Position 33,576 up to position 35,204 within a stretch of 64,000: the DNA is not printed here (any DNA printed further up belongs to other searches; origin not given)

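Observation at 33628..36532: HAO-family octaheme cytochrome plus membrane hexaheme partner, placed between the ROS cluster and a sigma54 two-component system; weak sigma54-like element upstream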

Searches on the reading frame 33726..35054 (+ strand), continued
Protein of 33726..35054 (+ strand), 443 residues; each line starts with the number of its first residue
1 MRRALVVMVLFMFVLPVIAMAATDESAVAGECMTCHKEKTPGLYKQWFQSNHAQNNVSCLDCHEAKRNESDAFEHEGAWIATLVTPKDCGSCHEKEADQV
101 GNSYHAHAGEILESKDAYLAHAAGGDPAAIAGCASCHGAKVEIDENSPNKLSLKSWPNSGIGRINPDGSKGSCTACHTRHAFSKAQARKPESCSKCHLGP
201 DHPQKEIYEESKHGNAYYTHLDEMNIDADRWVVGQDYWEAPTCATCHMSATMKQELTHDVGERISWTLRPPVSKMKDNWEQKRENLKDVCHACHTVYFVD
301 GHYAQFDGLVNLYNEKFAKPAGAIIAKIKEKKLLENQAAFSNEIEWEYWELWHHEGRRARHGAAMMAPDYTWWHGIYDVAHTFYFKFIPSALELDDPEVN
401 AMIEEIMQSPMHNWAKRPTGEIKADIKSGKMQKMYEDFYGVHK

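Call 13: find_homologous_proteins(query=window:33726-35054:+, max_evalue=0.00001)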
Query window:33726-35054:+ (443 aa): 8000 proteins with E <= 0.00001 among 8000 candidates; the best 120 are listed.
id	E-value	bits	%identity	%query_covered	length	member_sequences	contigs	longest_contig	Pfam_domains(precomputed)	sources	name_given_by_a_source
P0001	0.0e+0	1062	100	100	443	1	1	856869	PF09699.16,PF14537.12,PF13435.12,PF13447.12,PF14522.12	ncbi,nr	ncbi:MAG: hypothetical protein GY835_14745 [bacterium]|nr:hypothetical protein [bacterium]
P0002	3.2e-238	810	75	99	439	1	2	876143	PF09699.16,PF14537.12,PF13435.12,PF13447.12,PF14522.12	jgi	jgi:hydroxylamine dehydrogenase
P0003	6.6e-233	792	76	94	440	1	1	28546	PF09699.16,PF14537.12,PF13435.12,PF13447.12,PF14522.12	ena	-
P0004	1.2e-231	788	75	96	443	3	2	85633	PF13447.12,PF14522.12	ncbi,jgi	-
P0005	7.3e-231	785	74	96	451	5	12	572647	PF09699.16,PF13435.12,PF13447.12,PF14522.12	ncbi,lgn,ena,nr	ncbi:MAG: multiheme c-type cytochrome [Candidatus Krumholzibacteriia bacterium]|nr:hypothetical prot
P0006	2.9e-230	783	70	99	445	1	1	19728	PF09699.16,PF13447.12,PF14522.12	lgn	-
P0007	6.6e-230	782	73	100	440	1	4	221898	PF13447.12,PF14522.12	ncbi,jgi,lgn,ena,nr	ncbi:MAG TPA: multiheme c-type cytochrome [Candidatus Krumholzibacteria bacterium]|nr:multiheme c-ty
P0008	5.2e-228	776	71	99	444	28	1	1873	PF09699.16,PF14537.12,PF13447.12,PF14522.12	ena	-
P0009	5.9e-228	776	73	98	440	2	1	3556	PF09699.16,PF13435.12,PF13447.12,PF14522.12,PF22113.2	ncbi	-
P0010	6.0e-228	776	72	100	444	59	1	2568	PF09699.16,PF13435.12,PF13447.12,PF14522.12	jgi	jgi:hydroxylamine dehydrogenase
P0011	6.8e-228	775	75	94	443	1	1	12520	PF13435.12,PF13447.12,PF14522.12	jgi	-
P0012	1.7e-227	774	71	100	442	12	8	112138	PF09699.16,PF14537.12,PF13447.12,PF14522.12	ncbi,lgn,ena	-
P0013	3.3e-226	770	71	98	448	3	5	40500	PF14537.12,PF13435.12,PF13447.12,PF14522.12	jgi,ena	-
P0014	3.8e-226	770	71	99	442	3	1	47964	PF14537.12,PF13447.12,PF14522.12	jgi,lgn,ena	-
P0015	4.6e-226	769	70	99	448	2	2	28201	PF09699.16,PF14537.12,PF13435.12,PF13447.12,PF14522.12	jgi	-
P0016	5.9e-226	769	71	100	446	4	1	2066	PF09699.16,PF13435.12,PF13447.12,PF14522.12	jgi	-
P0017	1.3e-225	768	74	95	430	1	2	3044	PF09699.16,PF14537.12,PF13435.12,PF13447.12,PF14522.12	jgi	jgi:hypothetical protein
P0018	1.5e-225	768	71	99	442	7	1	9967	PF13435.12,PF13447.12,PF14522.12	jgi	-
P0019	3.8e-225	766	74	94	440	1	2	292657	PF13447.12,PF14522.12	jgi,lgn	-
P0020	4.7e-225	766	72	96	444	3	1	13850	PF09699.16,PF14537.12,PF13435.12,PF13447.12,PF14522.12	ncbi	-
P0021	7.2e-225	765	69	98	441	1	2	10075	PF14537.12,PF13435.12,PF13447.12,PF14522.12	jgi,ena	-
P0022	8.8e-225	765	70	99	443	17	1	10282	PF09699.16,PF14537.12,PF13435.12,PF02335.21,PF13447.12,PF14522.12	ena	-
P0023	1.4e-224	765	70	99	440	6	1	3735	PF09699.16,PF14537.12,PF13435.12,PF13447.12,PF14522.12,PF22113.2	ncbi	-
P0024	1.9e-224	764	70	99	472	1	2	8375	PF09699.16,PF14537.12,PF13435.12,PF02335.21,PF13447.12,PF14522.12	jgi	-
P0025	8.0e-224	762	70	99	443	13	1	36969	PF13435.12,PF13447.12,PF14522.12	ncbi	-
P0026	9.6e-224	762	74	95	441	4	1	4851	PF09699.16,PF14537.12,PF13435.12,PF13447.12,PF14522.12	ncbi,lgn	-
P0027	1.2e-223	762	73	95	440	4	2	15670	PF13447.12,PF14522.12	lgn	-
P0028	1.6e-223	761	70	98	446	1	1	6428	PF09699.16,PF13447.12,PF14522.12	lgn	-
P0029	1.8e-223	761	74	93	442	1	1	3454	PF09699.16,PF14537.12,PF13435.12,PF13447.12,PF14522.12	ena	-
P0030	2.9e-223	760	71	100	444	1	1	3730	PF09699.16,PF13435.12,PF13447.12,PF14522.12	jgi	jgi:hypothetical protein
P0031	3.2e-223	760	71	99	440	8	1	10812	PF09699.16,PF14537.12,PF13447.12,PF14522.12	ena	-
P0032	3.5e-223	760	74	93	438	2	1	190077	PF13447.12,PF14522.12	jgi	-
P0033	7.4e-223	759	71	99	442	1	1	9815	PF09699.16,PF14537.12,PF13435.12,PF13447.12,PF14522.12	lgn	-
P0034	1.4e-222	758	71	95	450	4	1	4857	PF09699.16,PF14537.12,PF13435.12,PF13447.12,PF14522.12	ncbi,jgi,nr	ncbi:MAG: hypothetical protein JRI68_26600 [Deltaproteobacteria bacterium]|nr:hypothetical protein [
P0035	1.4e-222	758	69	99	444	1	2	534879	PF09699.16,PF13435.12,PF13447.12,PF14522.12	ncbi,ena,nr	ncbi:MAG: hypothetical protein KAR42_00375 [candidate division Zixibacteria bacterium]|nr:hypothetic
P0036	1.6e-222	758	69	98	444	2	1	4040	PF09699.16,PF13435.12,PF13447.12,PF14522.12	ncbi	-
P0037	2.2e-222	757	72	98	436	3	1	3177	PF14537.12,PF13447.12,PF14522.12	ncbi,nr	ncbi:MAG: hydroxylamine oxidoreductase [Proteobacteria bacterium]|nr:hydroxylamine oxidoreductase [P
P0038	2.5e-222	757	71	100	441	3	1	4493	PF09699.16,PF14537.12,PF13435.12,PF13447.12,PF14522.12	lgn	-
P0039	3.3e-222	757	70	99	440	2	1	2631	PF09699.16,PF14537.12,PF13447.12,PF14522.12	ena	-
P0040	5.7e-222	756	71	99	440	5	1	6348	PF14537.12,PF13447.12,PF14522.12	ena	-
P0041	6.4e-222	756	70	99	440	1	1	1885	PF09699.16,PF14537.12,PF13447.12,PF14522.12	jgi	jgi:hydroxylamine dehydrogenase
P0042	6.6e-222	756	70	95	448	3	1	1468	PF14537.12,PF13435.12,PF13447.12,PF14522.12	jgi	-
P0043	6.8e-222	756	71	99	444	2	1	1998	PF14537.12,PF13435.12,PF13447.12,PF14522.12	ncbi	-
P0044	7.2e-222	756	73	94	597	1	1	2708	PF09699.16,PF14537.12,PF13435.12,PF13447.12,PF14522.12,PF00089.33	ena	-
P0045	7.2e-222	756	71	100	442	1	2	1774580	PF09699.16,PF14537.12,PF13435.12,PF13447.12,PF14522.12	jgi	jgi:hydroxylamine dehydrogenase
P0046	1.0e-221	755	69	99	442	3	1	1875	PF13435.12,PF13447.12,PF14522.12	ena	-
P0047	2.3e-221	754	71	100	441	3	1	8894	PF09699.16,PF14537.12,PF13435.12,PF13447.12,PF14522.12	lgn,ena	-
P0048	3.1e-221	754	73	93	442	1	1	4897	PF09699.16,PF13435.12,PF13447.12,PF14522.12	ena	-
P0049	3.2e-221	753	68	99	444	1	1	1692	PF09699.16,PF13435.12,PF13447.12,PF14522.12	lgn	-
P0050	4.1e-221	753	69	98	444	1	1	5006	PF09699.16,PF14537.12,PF13435.12,PF13447.12,PF14522.12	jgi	jgi:hydroxylamine dehydrogenase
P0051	5.0e-221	753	69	100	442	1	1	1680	PF09699.16,PF14537.12,PF13435.12,PF13447.12,PF14522.12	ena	-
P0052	5.9e-221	753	68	99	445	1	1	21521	PF09699.16,PF14537.12,PF13435.12,PF13447.12,PF14522.12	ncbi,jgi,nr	ncbi:MAG: hypothetical protein JRH20_06365 [Deltaproteobacteria bacterium]|nr:hypothetical protein [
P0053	6.5e-221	752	69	99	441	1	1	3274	PF13447.12,PF14522.12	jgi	jgi:hypothetical protein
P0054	8.4e-221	752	70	99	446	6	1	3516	PF09699.16,PF14537.12,PF13435.12,PF13447.12,PF14522.12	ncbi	-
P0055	1.0e-220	752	70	99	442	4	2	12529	PF09699.16,PF14537.12,PF13435.12,PF13447.12,PF14522.12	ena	-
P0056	1.4e-220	751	68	99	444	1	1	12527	PF09699.16,PF14537.12,PF13435.12,PF13447.12,PF14522.12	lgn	-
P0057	1.5e-220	751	72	93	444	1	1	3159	PF09699.16,PF14537.12,PF13435.12,PF13447.12,PF14522.12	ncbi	-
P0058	1.7e-220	751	70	100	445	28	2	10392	PF09699.16,PF14537.12,PF13435.12,PF13447.12,PF14522.12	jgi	-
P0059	2.1e-220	751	70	95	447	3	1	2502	PF09699.16,PF14537.12,PF13435.12,PF13447.12,PF14522.12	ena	-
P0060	2.5e-220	751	71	94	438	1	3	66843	PF13447.12,PF14522.12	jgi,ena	-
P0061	2.5e-220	751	69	99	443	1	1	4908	PF09699.16,PF13435.12,PF13447.12,PF14522.12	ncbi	-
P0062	2.8e-220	750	70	98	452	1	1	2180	PF09699.16,PF14537.12,PF13447.12,PF14522.12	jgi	jgi:hydroxylamine dehydrogenase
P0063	3.1e-220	750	69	95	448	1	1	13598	PF09699.16,PF14537.12,PF13447.12,PF14522.12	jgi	jgi:hypothetical protein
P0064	3.2e-220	750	70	98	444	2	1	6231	PF09699.16,PF13447.12,PF14522.12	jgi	-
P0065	3.3e-220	750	68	99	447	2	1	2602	PF09699.16,PF14537.12,PF13435.12,PF13447.12,PF14522.12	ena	-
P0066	3.9e-220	750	69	98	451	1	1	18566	PF14537.12,PF13447.12,PF14522.12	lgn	-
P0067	4.2e-220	750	71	99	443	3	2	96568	PF09699.16,PF13447.12,PF14522.12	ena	-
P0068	5.7e-220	749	71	95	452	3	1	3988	PF09699.16,PF13435.12,PF13447.12,PF14522.12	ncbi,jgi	-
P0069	6.9e-220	749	73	93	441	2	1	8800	PF09699.16,PF14537.12,PF13435.12,PF13447.12,PF14522.12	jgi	-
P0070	7.2e-220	749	70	98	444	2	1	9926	PF09699.16,PF14537.12,PF13435.12,PF13447.12,PF14522.12,PF22113.2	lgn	-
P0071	7.7e-220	749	68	99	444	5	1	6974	PF14537.12,PF13435.12,PF13447.12,PF14522.12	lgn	-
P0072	1.0e-219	749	72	93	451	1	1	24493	PF09699.16,PF14537.12,PF13435.12,PF13447.12,PF14522.12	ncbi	-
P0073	1.1e-219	748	72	94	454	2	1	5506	PF13447.12,PF14522.12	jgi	jgi:hydroxylamine dehydrogenase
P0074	1.2e-219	748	69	99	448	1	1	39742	PF09699.16,PF14537.12,PF13435.12,PF02335.21,PF13447.12,PF14522.12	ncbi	-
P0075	1.2e-219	748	70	100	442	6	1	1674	PF09699.16,PF14537.12,PF13435.12,PF13447.12,PF14522.12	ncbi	-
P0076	1.7e-219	748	70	98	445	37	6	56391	PF09699.16,PF13447.12,PF14522.12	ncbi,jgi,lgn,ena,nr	ncbi:MAG: hypothetical protein COW71_08810 [Ignavibacteriales bacterium CG18_big_fil_WC_8_21_14_2_50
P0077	3.0e-219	747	67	99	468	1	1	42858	PF09699.16,PF13435.12,PF13447.12,PF14522.12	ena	-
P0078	3.1e-219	747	70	100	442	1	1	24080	PF09699.16,PF13447.12,PF14522.12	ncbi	-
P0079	3.2e-219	747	70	100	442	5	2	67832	PF09699.16,PF14537.12,PF13447.12,PF14522.12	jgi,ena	-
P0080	3.3e-219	747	70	95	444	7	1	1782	PF09699.16,PF14537.12,PF13435.12,PF13447.12,PF14522.12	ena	-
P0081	3.9e-219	747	71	94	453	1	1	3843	PF13435.12,PF13447.12,PF14522.12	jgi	jgi:hypothetical protein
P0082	3.9e-219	747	69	99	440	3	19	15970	PF09699.16,PF13447.12,PF14522.12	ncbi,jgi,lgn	jgi:hydroxylamine dehydrogenase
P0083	4.0e-219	747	68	99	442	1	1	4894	PF09699.16,PF14537.12,PF13435.12,PF13447.12,PF14522.12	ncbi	-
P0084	4.4e-219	746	70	95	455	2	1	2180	PF09699.16,PF14537.12,PF13447.12,PF14522.12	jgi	-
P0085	4.6e-219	746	69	99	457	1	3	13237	PF09699.16,PF13435.12,PF13447.12,PF14522.12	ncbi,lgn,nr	ncbi:hypothetical protein KKF91_18405 [Myxococcota bacterium]|nr:hypothetical protein [Myxococcota b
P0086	4.6e-219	746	71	94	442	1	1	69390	PF09699.16,PF13435.12,PF13447.12,PF14522.12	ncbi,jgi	jgi:hydroxylamine dehydrogenase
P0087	5.8e-219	746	71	94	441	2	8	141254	PF09699.16,PF14537.12,PF13435.12,PF13447.12,PF14522.12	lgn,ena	-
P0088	7.0e-219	746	68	99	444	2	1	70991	PF09699.16,PF14537.12,PF13435.12,PF13447.12,PF14522.12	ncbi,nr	ncbi:MAG: hypothetical protein GY839_11440 [candidate division Zixibacteria bacterium]|nr:hypothetic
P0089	7.2e-219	746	69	99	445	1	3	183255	PF09699.16,PF14537.12,PF13435.12,PF13447.12,PF14522.12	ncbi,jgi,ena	-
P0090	7.5e-219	746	71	94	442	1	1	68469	PF09699.16,PF13435.12,PF13447.12,PF14522.12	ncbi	-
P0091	8.2e-219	746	69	98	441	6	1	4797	PF09699.16,PF14537.12,PF13435.12,PF13447.12,PF14522.12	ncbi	-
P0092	8.9e-219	745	70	94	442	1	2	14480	PF09699.16,PF14537.12,PF13435.12,PF13447.12,PF14522.12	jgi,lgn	jgi:hydroxylamine dehydrogenase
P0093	1.0e-218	745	68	99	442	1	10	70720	PF13447.12,PF14522.12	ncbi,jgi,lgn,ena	-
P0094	1.1e-218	745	70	98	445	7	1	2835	PF09699.16,PF13447.12,PF14522.12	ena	-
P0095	1.2e-218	745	69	99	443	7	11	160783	PF09699.16,PF14537.12,PF13435.12,PF13447.12,PF14522.12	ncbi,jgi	jgi:hydroxylamine dehydrogenase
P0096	1.3e-218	745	68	99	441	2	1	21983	PF09699.16,PF14537.12,PF13435.12,PF13447.12,PF14522.12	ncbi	ncbi:MAG: multiheme c-type cytochrome [Candidatus Zixiibacteriota bacterium]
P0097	1.4e-218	745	69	100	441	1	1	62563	PF09699.16,PF13447.12,PF14522.12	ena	-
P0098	1.4e-218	745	70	98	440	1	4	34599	PF09699.16,PF13447.12,PF14522.12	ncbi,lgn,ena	-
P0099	1.7e-218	744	70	98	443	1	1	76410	PF09699.16,PF14537.12,PF13435.12,PF13447.12,PF14522.12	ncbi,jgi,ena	-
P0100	1.7e-218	744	68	100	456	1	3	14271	PF09699.16,PF14537.12,PF13435.12,PF13447.12,PF14522.12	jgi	-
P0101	2.2e-218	744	71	94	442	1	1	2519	PF09699.16,PF14537.12,PF13435.12,PF13447.12,PF14522.12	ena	-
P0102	2.6e-218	744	69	99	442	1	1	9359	PF09699.16,PF14537.12,PF13435.12,PF02335.21,PF13447.12,PF14522.12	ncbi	-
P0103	3.9e-218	743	69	99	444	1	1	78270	PF09699.16,PF14537.12,PF13435.12,PF13447.12,PF14522.12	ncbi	-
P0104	4.0e-218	743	70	95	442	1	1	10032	PF09699.16,PF14537.12,PF13435.12,PF13447.12,PF14522.12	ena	-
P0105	5.0e-218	743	68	98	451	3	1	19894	PF09699.16,PF14537.12,PF13435.12,PF13447.12,PF14522.12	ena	-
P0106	5.2e-218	743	68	98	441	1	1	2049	PF13447.12,PF14522.12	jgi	jgi:hypothetical protein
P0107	5.3e-218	743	68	99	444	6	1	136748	PF13447.12,PF14522.12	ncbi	ncbi:MAG: multiheme c-type cytochrome [bacterium]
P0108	7.7e-218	742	68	99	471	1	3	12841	PF09699.16,PF14537.12,PF13435.12,PF13447.12,PF14522.12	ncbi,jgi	jgi:hypothetical protein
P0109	7.9e-218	742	68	99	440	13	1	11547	PF09699.16,PF14537.12,PF13447.12,PF14522.12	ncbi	-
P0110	8.1e-218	742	68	99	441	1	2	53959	PF09699.16,PF14537.12,PF13435.12,PF13447.12,PF14522.12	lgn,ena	-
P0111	8.6e-218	742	69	99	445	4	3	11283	PF09699.16,PF14537.12,PF13435.12,PF13447.12,PF14522.12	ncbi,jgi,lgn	jgi:hypothetical protein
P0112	1.0e-217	742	69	99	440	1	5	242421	PF14537.12,PF13447.12,PF14522.12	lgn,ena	-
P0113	1.0e-217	742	68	99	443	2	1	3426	PF13435.12,PF13447.12,PF14522.12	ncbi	-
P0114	1.0e-217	742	68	99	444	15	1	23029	PF09699.16,PF13435.12,PF13447.12,PF14522.12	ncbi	-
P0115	1.1e-217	742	70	99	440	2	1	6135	PF09699.16,PF13447.12,PF14522.12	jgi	-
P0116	1.2e-217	742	70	100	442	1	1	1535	PF09699.16,PF14537.12,PF13435.12,PF13447.12,PF14522.12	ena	-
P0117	1.4e-217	742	70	98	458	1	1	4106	PF09699.16,PF14537.12,PF13447.12,PF14522.12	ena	-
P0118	1.6e-217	741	69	100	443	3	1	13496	PF09699.16,PF14537.12,PF13435.12,PF13447.12,PF14522.12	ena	-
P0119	1.9e-217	741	68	100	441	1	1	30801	PF09699.16,PF13435.12,PF13447.12,PF14522.12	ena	-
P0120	1.9e-217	741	68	98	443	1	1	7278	PF09699.16,PF14537.12,PF13435.12,PF13447.12,PF14522.12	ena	-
